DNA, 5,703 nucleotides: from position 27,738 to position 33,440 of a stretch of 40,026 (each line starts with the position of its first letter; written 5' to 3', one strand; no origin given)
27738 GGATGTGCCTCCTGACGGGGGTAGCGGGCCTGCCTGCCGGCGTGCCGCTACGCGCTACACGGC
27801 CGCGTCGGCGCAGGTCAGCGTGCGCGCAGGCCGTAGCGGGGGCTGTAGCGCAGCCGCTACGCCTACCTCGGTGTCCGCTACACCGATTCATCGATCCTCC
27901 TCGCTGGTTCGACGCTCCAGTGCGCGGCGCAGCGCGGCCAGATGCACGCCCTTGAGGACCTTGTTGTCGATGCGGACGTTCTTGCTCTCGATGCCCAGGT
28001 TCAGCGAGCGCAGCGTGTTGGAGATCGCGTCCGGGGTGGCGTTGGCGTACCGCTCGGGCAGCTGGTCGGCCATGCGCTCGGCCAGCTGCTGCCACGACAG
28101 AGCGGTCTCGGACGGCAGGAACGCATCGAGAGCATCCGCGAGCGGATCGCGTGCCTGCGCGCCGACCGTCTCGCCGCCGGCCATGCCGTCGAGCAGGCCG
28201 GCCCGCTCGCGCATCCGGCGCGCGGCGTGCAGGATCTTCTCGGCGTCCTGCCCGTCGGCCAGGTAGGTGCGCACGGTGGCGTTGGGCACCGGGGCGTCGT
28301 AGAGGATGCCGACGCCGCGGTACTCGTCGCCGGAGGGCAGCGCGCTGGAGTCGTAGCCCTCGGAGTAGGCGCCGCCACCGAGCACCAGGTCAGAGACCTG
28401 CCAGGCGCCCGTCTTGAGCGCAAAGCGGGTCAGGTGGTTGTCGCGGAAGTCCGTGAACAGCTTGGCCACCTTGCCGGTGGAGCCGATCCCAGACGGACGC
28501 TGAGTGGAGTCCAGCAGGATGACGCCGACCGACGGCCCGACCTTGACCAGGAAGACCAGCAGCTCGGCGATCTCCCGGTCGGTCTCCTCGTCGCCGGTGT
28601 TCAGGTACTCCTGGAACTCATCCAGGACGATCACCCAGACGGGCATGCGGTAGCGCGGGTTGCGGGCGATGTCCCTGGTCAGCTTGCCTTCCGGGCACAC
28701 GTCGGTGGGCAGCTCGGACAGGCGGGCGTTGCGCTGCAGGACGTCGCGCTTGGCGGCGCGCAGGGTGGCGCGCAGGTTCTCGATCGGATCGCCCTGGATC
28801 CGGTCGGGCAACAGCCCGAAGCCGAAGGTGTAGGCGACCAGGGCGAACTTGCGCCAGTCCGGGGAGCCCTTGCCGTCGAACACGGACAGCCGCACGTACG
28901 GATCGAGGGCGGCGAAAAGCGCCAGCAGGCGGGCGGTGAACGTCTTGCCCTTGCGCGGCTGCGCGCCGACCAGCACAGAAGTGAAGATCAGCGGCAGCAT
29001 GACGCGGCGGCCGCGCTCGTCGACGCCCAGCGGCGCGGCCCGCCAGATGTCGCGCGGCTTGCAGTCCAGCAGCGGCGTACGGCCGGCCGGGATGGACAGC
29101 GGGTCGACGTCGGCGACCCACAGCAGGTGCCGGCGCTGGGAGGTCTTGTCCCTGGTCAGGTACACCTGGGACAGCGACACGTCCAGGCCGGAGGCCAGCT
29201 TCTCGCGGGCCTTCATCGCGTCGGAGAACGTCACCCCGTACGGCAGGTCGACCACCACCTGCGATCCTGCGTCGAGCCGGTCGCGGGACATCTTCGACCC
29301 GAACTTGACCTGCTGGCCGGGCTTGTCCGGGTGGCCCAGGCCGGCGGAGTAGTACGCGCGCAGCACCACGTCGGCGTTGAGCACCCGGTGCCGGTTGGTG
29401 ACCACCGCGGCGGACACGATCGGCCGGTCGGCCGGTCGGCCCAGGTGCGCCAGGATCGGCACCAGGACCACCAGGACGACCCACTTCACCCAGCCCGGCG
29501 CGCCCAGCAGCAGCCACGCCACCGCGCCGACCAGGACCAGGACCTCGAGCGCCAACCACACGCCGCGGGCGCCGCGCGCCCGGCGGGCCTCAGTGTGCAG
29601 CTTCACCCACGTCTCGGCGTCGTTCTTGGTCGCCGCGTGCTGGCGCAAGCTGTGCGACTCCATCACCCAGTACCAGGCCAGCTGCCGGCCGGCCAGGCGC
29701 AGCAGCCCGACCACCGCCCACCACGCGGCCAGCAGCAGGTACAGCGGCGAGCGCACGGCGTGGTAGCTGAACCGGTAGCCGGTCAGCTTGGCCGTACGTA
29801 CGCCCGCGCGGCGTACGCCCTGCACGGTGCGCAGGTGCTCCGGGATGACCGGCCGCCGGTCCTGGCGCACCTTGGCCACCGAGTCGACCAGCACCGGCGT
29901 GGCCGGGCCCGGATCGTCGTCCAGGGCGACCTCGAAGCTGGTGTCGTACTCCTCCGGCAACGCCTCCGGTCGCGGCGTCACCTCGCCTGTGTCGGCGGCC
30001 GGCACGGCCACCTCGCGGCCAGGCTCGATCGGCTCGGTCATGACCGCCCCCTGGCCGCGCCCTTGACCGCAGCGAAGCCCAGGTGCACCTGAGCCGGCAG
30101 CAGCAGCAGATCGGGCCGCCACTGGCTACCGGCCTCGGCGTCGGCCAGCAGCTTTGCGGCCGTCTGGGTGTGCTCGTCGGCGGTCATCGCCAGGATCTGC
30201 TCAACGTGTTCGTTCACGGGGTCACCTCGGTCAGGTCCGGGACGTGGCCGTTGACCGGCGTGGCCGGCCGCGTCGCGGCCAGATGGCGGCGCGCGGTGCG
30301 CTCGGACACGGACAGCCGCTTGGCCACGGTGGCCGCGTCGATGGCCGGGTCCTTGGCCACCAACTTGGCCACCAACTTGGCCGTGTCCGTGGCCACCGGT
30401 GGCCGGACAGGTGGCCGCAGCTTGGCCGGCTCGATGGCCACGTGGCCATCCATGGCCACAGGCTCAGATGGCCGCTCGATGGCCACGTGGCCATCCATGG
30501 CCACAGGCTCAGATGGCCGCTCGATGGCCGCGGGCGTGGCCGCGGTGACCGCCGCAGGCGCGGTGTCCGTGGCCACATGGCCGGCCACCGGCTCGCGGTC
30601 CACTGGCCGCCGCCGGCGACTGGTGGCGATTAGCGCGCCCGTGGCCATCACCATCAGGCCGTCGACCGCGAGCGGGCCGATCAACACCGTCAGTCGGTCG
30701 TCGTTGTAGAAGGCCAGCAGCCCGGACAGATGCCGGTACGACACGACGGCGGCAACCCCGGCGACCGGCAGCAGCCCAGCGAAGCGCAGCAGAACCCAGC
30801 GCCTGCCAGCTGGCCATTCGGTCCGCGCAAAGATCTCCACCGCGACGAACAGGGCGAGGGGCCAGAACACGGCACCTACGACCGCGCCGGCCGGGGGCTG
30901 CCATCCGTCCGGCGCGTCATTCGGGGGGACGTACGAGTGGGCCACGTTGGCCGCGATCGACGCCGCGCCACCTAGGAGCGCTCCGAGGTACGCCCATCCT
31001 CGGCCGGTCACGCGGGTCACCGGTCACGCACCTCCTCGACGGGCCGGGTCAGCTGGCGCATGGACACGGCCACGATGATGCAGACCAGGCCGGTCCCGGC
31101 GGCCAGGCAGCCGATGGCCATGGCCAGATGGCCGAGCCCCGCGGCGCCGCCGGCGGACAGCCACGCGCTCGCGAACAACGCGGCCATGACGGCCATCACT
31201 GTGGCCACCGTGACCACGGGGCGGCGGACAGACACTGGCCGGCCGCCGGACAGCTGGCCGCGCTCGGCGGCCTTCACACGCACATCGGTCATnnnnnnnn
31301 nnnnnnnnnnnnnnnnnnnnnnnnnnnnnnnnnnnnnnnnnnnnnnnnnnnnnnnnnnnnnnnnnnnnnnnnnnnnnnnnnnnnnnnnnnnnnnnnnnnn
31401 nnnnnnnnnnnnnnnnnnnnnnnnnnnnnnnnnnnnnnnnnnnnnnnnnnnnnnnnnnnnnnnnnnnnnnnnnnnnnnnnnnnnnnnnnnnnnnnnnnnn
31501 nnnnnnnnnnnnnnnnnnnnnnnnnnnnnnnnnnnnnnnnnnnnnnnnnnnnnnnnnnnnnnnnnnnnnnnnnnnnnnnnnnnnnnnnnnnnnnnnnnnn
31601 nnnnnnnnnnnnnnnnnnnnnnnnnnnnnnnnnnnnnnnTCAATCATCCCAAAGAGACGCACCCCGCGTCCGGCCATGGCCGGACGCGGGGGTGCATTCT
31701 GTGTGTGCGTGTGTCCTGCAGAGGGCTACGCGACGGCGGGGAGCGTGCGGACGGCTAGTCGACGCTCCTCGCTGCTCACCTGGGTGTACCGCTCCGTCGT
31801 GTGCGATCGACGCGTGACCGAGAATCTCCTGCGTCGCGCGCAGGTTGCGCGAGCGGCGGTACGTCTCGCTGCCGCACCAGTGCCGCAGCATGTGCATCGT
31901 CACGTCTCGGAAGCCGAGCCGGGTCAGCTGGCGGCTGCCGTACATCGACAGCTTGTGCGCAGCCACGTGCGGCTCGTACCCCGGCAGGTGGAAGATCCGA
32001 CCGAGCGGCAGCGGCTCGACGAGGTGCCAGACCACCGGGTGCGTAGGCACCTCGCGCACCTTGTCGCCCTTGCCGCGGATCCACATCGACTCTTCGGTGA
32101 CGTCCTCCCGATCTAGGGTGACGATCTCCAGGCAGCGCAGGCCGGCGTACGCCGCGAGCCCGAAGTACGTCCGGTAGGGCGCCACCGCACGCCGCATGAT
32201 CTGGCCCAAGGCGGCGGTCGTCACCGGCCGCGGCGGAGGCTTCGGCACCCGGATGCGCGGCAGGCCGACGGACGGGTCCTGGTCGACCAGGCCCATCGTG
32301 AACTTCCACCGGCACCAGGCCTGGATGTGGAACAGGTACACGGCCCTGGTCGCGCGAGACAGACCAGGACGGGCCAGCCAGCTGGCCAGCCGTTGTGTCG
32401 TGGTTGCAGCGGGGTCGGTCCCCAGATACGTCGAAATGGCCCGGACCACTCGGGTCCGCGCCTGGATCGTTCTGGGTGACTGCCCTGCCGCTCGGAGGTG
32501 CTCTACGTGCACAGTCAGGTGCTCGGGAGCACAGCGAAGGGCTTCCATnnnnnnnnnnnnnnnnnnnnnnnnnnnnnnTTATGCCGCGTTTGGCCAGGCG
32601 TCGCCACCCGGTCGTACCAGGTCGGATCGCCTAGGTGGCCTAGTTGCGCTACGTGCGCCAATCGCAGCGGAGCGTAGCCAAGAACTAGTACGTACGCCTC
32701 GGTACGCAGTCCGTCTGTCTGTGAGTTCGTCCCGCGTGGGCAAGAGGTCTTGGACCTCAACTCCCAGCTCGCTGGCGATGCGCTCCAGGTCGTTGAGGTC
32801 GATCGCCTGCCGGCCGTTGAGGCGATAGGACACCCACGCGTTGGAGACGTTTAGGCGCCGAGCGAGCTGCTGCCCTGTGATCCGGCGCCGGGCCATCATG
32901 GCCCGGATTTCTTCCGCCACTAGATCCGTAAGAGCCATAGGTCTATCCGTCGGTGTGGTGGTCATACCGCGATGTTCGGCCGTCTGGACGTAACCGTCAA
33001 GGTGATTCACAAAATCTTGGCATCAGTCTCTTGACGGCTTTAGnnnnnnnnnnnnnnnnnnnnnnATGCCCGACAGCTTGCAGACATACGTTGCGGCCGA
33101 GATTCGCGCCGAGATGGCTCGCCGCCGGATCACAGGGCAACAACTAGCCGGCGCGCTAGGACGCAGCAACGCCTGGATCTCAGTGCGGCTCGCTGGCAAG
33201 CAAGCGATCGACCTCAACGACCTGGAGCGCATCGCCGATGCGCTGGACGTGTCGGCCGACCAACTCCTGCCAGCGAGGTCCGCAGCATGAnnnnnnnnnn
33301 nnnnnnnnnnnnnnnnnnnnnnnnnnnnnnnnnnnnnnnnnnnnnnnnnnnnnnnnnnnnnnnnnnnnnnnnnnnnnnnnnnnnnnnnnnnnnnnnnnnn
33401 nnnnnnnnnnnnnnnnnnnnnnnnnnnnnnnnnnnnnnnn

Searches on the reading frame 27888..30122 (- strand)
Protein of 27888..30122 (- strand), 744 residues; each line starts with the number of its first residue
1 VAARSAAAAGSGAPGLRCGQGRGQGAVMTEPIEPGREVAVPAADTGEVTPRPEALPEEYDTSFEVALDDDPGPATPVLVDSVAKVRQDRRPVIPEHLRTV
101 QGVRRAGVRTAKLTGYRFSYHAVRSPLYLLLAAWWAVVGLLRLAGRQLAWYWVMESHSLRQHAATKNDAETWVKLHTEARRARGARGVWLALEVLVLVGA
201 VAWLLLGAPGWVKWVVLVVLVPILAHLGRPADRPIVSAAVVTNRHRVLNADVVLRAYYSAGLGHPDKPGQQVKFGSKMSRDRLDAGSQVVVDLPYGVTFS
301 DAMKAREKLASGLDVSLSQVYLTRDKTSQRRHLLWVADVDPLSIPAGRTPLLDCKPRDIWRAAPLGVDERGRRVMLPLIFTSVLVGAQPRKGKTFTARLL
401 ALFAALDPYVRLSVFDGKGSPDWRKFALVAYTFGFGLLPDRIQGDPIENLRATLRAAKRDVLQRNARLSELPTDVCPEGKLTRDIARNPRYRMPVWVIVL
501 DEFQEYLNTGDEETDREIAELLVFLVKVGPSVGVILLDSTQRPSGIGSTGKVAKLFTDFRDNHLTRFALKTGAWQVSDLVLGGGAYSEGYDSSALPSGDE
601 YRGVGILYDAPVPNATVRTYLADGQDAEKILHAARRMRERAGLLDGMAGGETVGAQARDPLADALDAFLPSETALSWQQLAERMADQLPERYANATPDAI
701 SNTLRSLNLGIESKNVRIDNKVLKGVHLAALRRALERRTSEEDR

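Call 7: search_protein_families(library=pfam, proteins=[window:27888-30122:-], max_evalue=0.1)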
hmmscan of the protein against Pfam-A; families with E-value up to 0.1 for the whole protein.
window:27888-30122:- (744 aa): 0 families

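Call 8: search_protein_families(library=phrogs, proteins=[window:27888-30122:-], max_evalue=0.1)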
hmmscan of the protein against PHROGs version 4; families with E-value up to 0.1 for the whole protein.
window:27888-30122:- (744 aa): 2 families
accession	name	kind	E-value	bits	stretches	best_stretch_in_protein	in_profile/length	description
phrog_1358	-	moron, auxiliary metabolic gene and host takeover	1.6e-17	63.4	1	283-646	507-838/1382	FtsK/SpoIIIE-like protein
phrog_7035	-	unknown function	0.018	14.4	1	496-549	493-545/969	-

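Call 81: search_protein_families(library=ncbifam, proteins=[window:27888-30122:-], max_evalue=0.01)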
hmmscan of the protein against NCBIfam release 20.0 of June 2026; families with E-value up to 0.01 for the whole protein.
window:27888-30122:- (744 aa): 1 family
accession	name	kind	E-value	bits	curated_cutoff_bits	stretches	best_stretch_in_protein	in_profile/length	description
TIGR03924.1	T7SS_EccC_a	equivalog_domain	0.00016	20.5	509.15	1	491-582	560-638/673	type VII secretion protein EccCa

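Call 82: search_protein_families(library=padloc, proteins=[window:27888-30122:-], max_evalue=0.01)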
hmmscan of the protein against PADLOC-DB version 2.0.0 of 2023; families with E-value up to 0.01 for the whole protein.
window:27888-30122:- (744 aa): 0 families

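Call 85: search_dna_similar(query=window:27888-30122:-, collection=phages, mode=protein, max_evalue=1e-10, max_rows=15)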
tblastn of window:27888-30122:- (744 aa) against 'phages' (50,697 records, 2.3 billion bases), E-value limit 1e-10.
No match.

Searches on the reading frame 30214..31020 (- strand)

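Call 7: search_protein_families(library=pfam, proteins=[window:30214-31020:-], max_evalue=0.1)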
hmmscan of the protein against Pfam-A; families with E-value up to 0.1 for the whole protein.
window:30214-31020:- (268 aa): 2 families
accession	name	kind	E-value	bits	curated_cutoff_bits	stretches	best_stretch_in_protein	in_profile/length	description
PF08279.18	HTH_11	-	0.00047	20.4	25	1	215-248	4-37/55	HTH domain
PF10935.13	DUF2637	-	0.00072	19.9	22.8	1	82-151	6-75/161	Protein of unknown function (DUF2637)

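Call 8: search_protein_families(library=phrogs, proteins=[window:30214-31020:-], max_evalue=0.1)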
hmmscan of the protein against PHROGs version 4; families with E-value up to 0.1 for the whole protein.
window:30214-31020:- (268 aa): 0 families

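Call 81: search_protein_families(library=ncbifam, proteins=[window:30214-31020:-], max_evalue=0.01)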
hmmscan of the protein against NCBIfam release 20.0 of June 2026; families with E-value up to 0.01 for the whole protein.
window:30214-31020:- (268 aa): 1 family
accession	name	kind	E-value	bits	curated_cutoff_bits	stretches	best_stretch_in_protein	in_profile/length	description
NF049968.1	QhpR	equivalog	0.0089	15.2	250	0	209-249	186-225/284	AraC-like transcriptional regulator QhpR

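Call 82: search_protein_families(library=padloc, proteins=[window:30214-31020:-], max_evalue=0.01)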
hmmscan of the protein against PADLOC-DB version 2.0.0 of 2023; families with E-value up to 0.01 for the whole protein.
window:30214-31020:- (268 aa): 0 families

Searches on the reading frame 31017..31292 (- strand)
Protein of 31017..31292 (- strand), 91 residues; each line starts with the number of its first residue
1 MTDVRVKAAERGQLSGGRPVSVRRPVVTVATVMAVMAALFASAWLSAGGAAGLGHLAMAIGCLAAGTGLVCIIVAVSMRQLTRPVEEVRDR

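Call 7: search_protein_families(library=pfam, proteins=[window:31017-31292:-], max_evalue=0.1)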
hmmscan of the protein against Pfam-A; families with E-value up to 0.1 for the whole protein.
window:31017-31292:- (91 aa): 1 family
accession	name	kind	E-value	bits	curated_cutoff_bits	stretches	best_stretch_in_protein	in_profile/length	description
PF00487.30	FA_desaturase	-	0.089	13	29.7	1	21-72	128-178/253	Fatty acid desaturase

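Call 8: search_protein_families(library=phrogs, proteins=[window:31017-31292:-], max_evalue=0.1)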
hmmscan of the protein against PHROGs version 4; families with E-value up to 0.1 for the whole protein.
window:31017-31292:- (91 aa): 0 families

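Call 81: search_protein_families(library=ncbifam, proteins=[window:31017-31292:-], max_evalue=0.01)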
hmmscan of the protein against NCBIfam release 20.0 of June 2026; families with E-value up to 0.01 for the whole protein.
window:31017-31292:- (91 aa): 0 families

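Call 82: search_protein_families(library=padloc, proteins=[window:31017-31292:-], max_evalue=0.01)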
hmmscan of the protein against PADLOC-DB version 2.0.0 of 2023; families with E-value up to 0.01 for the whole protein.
window:31017-31292:- (91 aa): 0 families

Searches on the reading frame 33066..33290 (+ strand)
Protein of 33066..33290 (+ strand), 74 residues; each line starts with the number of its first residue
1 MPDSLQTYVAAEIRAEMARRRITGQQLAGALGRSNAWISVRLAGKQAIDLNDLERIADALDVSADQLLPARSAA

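Call 81: search_protein_families(library=ncbifam, proteins=[window:33066-33290:+], max_evalue=0.01)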
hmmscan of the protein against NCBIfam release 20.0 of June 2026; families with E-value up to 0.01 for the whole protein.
window:33066-33290:+ (74 aa): 6 families
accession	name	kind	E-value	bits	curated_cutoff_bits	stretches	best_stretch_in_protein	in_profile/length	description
TIGR00673.1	cynS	equivalog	5.7e-05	23.1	113.3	1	10-68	10-68/150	cyanase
NF006015.0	PRK08154.1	subfamily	0.00029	20.1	204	1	4-72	26-94/314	anaerobic benzoate catabolism transcriptional regulator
NF047948.1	male_kill_WMK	equivalog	0.00088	18.8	300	1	7-71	4-68/300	WO male-killing family protein Wmk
NF041951.1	phage_RstR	subfamily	0.0009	19.5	80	1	18-68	12-62/108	RstR family transcriptional repressor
TIGR03070.1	couple_hipB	subfamily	0.0017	18.3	71.65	1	10-61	4-55/58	type II toxin-antitoxin system Y4mF family antitoxin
NF002773.0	PRK02866.1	subfamily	0.0019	18.3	150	1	9-66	6-63/147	cyanase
